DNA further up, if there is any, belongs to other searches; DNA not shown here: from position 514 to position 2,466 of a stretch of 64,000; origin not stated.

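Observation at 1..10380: PEP-mutase phosphonate cluster converging on a CDP-alcohol transferase + DevBCA-type exporter operon: candidate phosphonolipid synthesis-and-export system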

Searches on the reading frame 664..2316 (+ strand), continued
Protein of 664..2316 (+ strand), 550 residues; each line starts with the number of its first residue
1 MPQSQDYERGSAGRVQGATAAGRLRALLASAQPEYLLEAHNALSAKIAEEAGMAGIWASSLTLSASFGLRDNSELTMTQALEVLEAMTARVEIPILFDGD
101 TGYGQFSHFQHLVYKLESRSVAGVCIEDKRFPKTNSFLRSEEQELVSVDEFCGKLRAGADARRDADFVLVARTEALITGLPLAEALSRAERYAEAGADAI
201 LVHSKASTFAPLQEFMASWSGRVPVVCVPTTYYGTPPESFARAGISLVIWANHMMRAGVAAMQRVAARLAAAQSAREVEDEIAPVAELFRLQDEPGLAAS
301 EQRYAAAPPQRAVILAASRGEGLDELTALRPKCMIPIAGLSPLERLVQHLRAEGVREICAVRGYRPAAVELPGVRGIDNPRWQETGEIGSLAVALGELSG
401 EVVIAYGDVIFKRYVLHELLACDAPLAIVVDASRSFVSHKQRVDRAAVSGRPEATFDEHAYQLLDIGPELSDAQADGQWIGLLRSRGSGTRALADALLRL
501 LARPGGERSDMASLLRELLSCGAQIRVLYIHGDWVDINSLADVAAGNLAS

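Call 24: find_encoding_contigs(protein=P0002, flank=10000, max_places=3)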
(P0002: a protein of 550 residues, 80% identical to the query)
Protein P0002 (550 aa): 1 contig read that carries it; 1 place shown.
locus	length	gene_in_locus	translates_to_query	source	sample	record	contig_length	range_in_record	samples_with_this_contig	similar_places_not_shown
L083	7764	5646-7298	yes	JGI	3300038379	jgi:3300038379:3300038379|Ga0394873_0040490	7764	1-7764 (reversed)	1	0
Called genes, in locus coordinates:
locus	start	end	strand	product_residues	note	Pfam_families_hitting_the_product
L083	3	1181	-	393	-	?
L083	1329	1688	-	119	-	-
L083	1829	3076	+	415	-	PF13527:Acetyltransf_9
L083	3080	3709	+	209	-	PF01066:CDP-OH_P_transf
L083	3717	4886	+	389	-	PF13439:Glyco_transf_4, PF13579:Glyco_trans_4_4, PF00534:Glycos_transf_1, PF13692:Glyco_trans_1_4, PF13524:Glyco_trans_1_2 (weak)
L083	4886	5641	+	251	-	PF05721:PhyH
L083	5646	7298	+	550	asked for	PF13714:PEP_mutase, PF12804:NTP_transf_3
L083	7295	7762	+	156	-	?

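Call 36: search_protein_families(library=pfam, proteins=[L060:3790-5127:+, L060:5596-6279:+, L060:6375-7013:+, L060:7173-7799:+, L060:8106-8861:+, L060:8994-9752:+, L060:12252-13415:+, L060:13460-14533:+, L060:15424-16185:-, L060:16452-18185:-], max_evalue=0.001)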
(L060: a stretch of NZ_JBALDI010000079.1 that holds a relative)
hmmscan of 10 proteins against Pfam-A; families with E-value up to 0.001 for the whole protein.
L060:3790-5127:+ (446 aa): 1 family
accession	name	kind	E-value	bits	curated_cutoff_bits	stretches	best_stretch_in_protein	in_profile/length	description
PF00067.27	p450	-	7.4e-72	243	22.8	1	11-427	2-444/462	Cytochrome P450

L060:5596-6279:+ (228 aa): 5 families
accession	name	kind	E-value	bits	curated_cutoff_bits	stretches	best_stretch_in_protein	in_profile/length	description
PF02798.26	GST_N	-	2.3e-15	57.1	20.9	1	16-89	3-75/76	Glutathione S-transferase, N-terminal domain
PF13409.12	GST_N_2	-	4.8e-13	50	25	1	27-89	5-68/70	Glutathione S-transferase, N-terminal domain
PF13417.12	GST_N_3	-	5.6e-10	39.8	22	1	26-94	8-73/75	Glutathione S-transferase, N-terminal domain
PF00043.30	GST_C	-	7e-09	36.3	20.7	1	147-209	29-93/93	Glutathione S-transferase, C-terminal domain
PF14497.11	GST_C_3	-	5.1e-07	30.3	21.6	1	140-212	22-98/104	Glutathione S-transferase, C-terminal domain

L060:6375-7013:+ (213 aa): 1 family
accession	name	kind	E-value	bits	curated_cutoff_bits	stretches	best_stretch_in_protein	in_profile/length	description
PF01066.26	CDP-OH_P_transf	-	5.5e-16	59.8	22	1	35-180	2-135/152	CDP-alcohol phosphatidyltransferase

L060:7173-7799:+ (209 aa): 0 families

L060:8106-8861:+ (252 aa): 3 families
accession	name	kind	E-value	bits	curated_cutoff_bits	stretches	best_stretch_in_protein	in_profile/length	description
PF23169.1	HalD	-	2.3e-11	44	26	2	78-146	59-126/228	Halogenase D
PF13640.12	2OG-FeII_Oxy_3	-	4.9e-05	24.6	27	1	132-218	5-94/98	2OG-Fe(II) oxygenase superfamily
PF22814.2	WelO5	-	0.00034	20.7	27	1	174-217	217-260/277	Carrier-protein-independent halogenase WelO5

L060:8994-9752:+ (253 aa): 3 families
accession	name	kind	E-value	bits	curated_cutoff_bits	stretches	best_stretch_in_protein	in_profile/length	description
PF12804.13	NTP_transf_3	-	8.3e-17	62.3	27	1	5-123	1-109/160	MobA-like NTP transferase domain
PF00483.29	NTP_transferase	-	6.3e-06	26.4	21.2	1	4-122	1-121/245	Nucleotidyl transferase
PF01128.25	IspD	-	6.6e-06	26.5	27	1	4-60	2-56/221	2-C-methyl-D-erythritol 4-phosphate cytidylyltransferase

L060:12252-13415:+ (388 aa): 2 families
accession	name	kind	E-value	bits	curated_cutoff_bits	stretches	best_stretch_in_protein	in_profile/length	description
PF02775.26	TPP_enzyme_C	-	3.3e-14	53.4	21.9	1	241-327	25-123/151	Thiamine pyrophosphate enzyme, C-terminal TPP binding domain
PF02776.23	TPP_enzyme_N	-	6e-13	49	26.8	1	5-115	5-113/119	Thiamine pyrophosphate enzyme, N-terminal TPP binding domain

L060:13460-14533:+ (358 aa): 2 families
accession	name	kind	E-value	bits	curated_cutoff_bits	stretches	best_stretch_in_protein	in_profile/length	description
PF00266.25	Aminotran_5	-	1.6e-18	67.3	21.5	1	24-281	34-295/371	Aminotransferase class-V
PF01212.27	Beta_elim_lyase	-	0.00031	20.6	27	1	54-165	48-169/288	Beta-eliminating lyase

L060:15424-16185:- (253 aa): 1 family
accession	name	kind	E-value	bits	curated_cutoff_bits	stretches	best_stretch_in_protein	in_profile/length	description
PF00857.26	Isochorismatase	-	1.4e-39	136.4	27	1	50-247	2-174/175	Isochorismatase domain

L060:16452-18185:- (577 aa): 8 families
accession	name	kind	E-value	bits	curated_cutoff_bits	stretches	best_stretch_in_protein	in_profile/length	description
PF00664.28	ABC_membrane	-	2.8e-49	168.7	28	1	29-289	10-273/274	ABC transporter transmembrane region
PF00005.33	ABC_tran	-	4.1e-35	121.8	25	1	352-501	1-137/137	ABC transporter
PF02463.25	SMC_N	-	2.5e-07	30.8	40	1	390-542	108-210/220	RecF/RecN/SMC N terminal domain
PF13191.12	AAA_16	-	3.6e-05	24.8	32.6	1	363-526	25-166/167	AAA ATPase domain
PF03193.22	RsgA_GTPase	-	3.7e-05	24.1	30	1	325-384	71-128/174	RsgA GTPase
PF13401.12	AAA_22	-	7.8e-05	23.4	27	0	363-503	6-96/130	AAA domain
PF13604.12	AAA_30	-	0.00037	20.7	27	0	358-518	14-116/191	AAA domain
PF06414.18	Zeta_toxin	-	0.00092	19.1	22.3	0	364-402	18-56/199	Zeta toxin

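Call 43: find_encoding_contigs(protein=P0004, flank=10000, max_places=1)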
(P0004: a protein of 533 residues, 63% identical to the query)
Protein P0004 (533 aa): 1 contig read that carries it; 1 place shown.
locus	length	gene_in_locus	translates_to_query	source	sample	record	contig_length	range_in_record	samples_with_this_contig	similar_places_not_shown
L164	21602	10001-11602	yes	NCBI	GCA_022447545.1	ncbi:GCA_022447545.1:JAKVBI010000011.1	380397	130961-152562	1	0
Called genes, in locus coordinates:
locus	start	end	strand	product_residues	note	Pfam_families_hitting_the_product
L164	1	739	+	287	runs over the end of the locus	PF00763:THF_DHG_CYH, PF02882:THF_DHG_CYH_C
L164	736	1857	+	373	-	PF01571:GCV_T, PF08669:GCV_T_C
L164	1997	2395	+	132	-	PF01597:GCV_H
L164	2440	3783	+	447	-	PF02347:GDC-P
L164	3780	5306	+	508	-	PF21478:GcvP2_C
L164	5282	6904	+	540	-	PF01435:Peptidase_M48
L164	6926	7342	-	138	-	PF12172:zf-ChsH2, PF01796:OB_ChsH2_C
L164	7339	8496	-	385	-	PF22691:Thiolase_C_1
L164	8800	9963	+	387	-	PF13439:Glyco_transf_4, PF13579:Glyco_trans_4_4, PF00534:Glycos_transf_1, PF13692:Glyco_trans_1_4, PF13524:Glyco_trans_1_2 (faint)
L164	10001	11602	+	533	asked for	PF13714:PEP_mutase, PF00463:ICL (faint), PF12804:NTP_transf_3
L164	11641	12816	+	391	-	PF02776:TPP_enzyme_N, PF02775:TPP_enzyme_C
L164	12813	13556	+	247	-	PF00483:NTP_transferase, PF12804:NTP_transf_3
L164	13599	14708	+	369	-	PF00266:Aminotran_5, PF00155:Aminotran_1_2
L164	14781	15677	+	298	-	PF01148:CTP_transf_1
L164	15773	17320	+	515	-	PF00370:FGGY_N, PF02782:FGGY_C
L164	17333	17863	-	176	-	-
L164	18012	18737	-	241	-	PF00005:ABC_tran, PF13304:AAA_21 (faint), PF02463:SMC_N (weak)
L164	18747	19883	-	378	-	PF02687:FtsX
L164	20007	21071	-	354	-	PF25973:BSH_CzcB (faint)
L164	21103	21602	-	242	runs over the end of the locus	PF01066:CDP-OH_P_transf (weak)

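Call 44: find_encoding_contigs(protein=P0032, flank=10000, max_places=1)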
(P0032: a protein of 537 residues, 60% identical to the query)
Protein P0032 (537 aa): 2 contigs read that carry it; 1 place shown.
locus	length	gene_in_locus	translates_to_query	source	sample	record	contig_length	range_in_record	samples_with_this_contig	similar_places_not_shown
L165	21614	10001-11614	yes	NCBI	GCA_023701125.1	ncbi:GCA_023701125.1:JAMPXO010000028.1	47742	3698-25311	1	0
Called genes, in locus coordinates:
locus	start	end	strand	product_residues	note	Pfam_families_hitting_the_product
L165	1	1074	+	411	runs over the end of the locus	-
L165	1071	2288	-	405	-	PF00109:ketoacyl-synt, PF00108:Thiolase_N (faint), PF02801:Ketoacyl-synt_C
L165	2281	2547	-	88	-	PF00550:PP-binding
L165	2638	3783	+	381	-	PF09594:GT87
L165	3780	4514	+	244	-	PF01553:Acyltransferase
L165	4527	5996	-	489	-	-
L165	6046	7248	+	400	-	PF01041:DegT_DnrJ_EryC1, PF00266:Aminotran_5 (weak)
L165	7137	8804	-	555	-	PF00890:FAD_binding_2 (weak), PF01266:DAO, PF01494:FAD_binding_3 (weak), PF12831:FAD_oxidored (faint), PF16901:DAO_C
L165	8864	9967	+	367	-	PF13439:Glyco_transf_4, PF13579:Glyco_trans_4_4, PF20706:GT4-conflict, PF00534:Glycos_transf_1, PF13692:Glyco_trans_1_4, PF13524:Glyco_trans_1_2 (weak)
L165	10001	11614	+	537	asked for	PF13714:PEP_mutase, PF12804:NTP_transf_3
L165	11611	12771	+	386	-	PF02776:TPP_enzyme_N, PF02775:TPP_enzyme_C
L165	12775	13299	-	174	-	-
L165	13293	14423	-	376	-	PF00266:Aminotran_5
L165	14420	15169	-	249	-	PF12804:NTP_transf_3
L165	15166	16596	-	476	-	PF00282:Pyridoxal_deC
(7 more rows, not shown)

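Call 45: find_encoding_contigs(protein=P0063, flank=10000, max_places=1)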
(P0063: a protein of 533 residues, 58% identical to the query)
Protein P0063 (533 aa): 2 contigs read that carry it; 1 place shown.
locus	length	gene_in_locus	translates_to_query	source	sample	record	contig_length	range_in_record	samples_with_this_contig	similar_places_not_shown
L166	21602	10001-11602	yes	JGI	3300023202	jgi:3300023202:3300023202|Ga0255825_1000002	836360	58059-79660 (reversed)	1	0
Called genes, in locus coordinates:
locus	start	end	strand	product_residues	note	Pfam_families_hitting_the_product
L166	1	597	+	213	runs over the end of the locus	PF16694:Cytochrome_P460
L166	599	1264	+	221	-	PF03167:UDG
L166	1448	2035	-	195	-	PF00440:TetR_N, PF16925:TetR_C_13, PF21993:TetR_C_13_2 (weak), PF13977:TetR_C_6, PF17940:TetR_C_31 (weak)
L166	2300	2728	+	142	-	PF01124:MAPEG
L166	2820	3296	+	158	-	PF04945:YHS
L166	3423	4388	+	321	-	PF12852:Cupin_6, PF00165:HTH_AraC, PF12833:HTH_18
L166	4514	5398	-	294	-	PF04794:YdjC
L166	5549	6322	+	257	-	PF00459:Inositol_P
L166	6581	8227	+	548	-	PF02771:Acyl-CoA_dh_N, PF02770:Acyl-CoA_dh_M, PF00441:Acyl-CoA_dh_1, PF08028:Acyl-CoA_dh_2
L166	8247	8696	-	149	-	PF00903:Glyoxalase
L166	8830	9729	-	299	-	PF00165:HTH_AraC (faint), PF12833:HTH_18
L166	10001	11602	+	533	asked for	PF13714:PEP_mutase, PF00463:ICL (faint), PF12804:NTP_transf_3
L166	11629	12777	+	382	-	PF02776:TPP_enzyme_N, PF02775:TPP_enzyme_C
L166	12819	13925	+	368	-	PF00155:Aminotran_1_2, PF00266:Aminotran_5, PF01053:Cys_Met_Meta_PP (weak)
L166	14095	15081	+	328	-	-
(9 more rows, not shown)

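Call 46: find_encoding_contigs(protein=P0080, flank=10000, max_places=1)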
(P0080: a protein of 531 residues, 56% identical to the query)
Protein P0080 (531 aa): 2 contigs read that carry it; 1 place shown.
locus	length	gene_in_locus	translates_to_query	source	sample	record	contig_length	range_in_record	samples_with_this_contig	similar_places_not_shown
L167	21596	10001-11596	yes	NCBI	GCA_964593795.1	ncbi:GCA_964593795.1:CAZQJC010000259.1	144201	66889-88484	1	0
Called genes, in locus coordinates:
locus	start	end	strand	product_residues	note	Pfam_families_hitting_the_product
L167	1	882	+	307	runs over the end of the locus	-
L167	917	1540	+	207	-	PF00293:NUDIX, PF19368:WHD_AraR (weak), PF21906:WHD_NrtR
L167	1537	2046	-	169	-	-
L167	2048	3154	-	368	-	PF12094:DUF3570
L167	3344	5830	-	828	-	-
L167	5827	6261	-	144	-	-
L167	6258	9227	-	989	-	PF00034:Cytochrom_C (faint), PF13442:Cytochrome_CBB3 (faint), PF26549:Tricorn_N (faint)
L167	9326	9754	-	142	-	-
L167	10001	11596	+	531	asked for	PF13714:PEP_mutase, PF12804:NTP_transf_3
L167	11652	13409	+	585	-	PF00501:AMP-binding, PF23024:AMP-dom_DIP2-like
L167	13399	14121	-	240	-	PF05721:PhyH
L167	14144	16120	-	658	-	PF06082:YjbH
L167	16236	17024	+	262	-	PF00483:NTP_transferase (weak), PF12804:NTP_transf_3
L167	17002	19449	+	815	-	PF02563:Poly_export, PF10531:SLBB (weak), PF22461:SLBB_2 (faint), PF10531:SLBB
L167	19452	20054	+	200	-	PF08003:Methyltransf_9 (weak), PF13489:Methyltransf_23, PF13847:Methyltransf_31, PF08241:Methyltransf_11, PF08242:Methyltransf_12, PF13649:Methyltransf_25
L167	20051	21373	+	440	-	-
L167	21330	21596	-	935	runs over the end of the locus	-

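Call 48: search_solved_structures(query=L001:1243-1995:+, max_evalue=0.01, show_alignments=2)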
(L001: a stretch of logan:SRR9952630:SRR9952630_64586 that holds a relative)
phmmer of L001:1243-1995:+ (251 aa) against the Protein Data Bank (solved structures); distinct sequences matched with E-value up to 0.01: 8.
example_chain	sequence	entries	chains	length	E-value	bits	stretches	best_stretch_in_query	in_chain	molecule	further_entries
4xbz_A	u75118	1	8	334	3.6e-05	27.4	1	7-219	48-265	EvdO1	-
2rdn_A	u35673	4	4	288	0.0002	24.9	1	68-220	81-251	1-deoxypentalenic acid 11-beta hydroxylase; Fe(II)/alpha-ketoglutarate dependent hydroxyla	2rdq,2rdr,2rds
4xab_A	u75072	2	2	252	0.00044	23.8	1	111-215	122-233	EvdO2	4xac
4mhr_A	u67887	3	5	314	0.00054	23.5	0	4-218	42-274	Ectoine hydroxylase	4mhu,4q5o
4xaa_A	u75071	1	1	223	0.0012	22.4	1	77-216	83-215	Putative oxygenase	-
2opw_A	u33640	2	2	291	0.0018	21.8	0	64-210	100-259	PHYHD1 protein | Phytanoyl-CoA dioxygenase domain-containing protein 1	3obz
6ec3_A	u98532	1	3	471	0.0027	21.2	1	131-215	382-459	Methyltransferase domain-containing protein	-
3emr_A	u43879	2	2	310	0.0044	20.5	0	163-242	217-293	EctD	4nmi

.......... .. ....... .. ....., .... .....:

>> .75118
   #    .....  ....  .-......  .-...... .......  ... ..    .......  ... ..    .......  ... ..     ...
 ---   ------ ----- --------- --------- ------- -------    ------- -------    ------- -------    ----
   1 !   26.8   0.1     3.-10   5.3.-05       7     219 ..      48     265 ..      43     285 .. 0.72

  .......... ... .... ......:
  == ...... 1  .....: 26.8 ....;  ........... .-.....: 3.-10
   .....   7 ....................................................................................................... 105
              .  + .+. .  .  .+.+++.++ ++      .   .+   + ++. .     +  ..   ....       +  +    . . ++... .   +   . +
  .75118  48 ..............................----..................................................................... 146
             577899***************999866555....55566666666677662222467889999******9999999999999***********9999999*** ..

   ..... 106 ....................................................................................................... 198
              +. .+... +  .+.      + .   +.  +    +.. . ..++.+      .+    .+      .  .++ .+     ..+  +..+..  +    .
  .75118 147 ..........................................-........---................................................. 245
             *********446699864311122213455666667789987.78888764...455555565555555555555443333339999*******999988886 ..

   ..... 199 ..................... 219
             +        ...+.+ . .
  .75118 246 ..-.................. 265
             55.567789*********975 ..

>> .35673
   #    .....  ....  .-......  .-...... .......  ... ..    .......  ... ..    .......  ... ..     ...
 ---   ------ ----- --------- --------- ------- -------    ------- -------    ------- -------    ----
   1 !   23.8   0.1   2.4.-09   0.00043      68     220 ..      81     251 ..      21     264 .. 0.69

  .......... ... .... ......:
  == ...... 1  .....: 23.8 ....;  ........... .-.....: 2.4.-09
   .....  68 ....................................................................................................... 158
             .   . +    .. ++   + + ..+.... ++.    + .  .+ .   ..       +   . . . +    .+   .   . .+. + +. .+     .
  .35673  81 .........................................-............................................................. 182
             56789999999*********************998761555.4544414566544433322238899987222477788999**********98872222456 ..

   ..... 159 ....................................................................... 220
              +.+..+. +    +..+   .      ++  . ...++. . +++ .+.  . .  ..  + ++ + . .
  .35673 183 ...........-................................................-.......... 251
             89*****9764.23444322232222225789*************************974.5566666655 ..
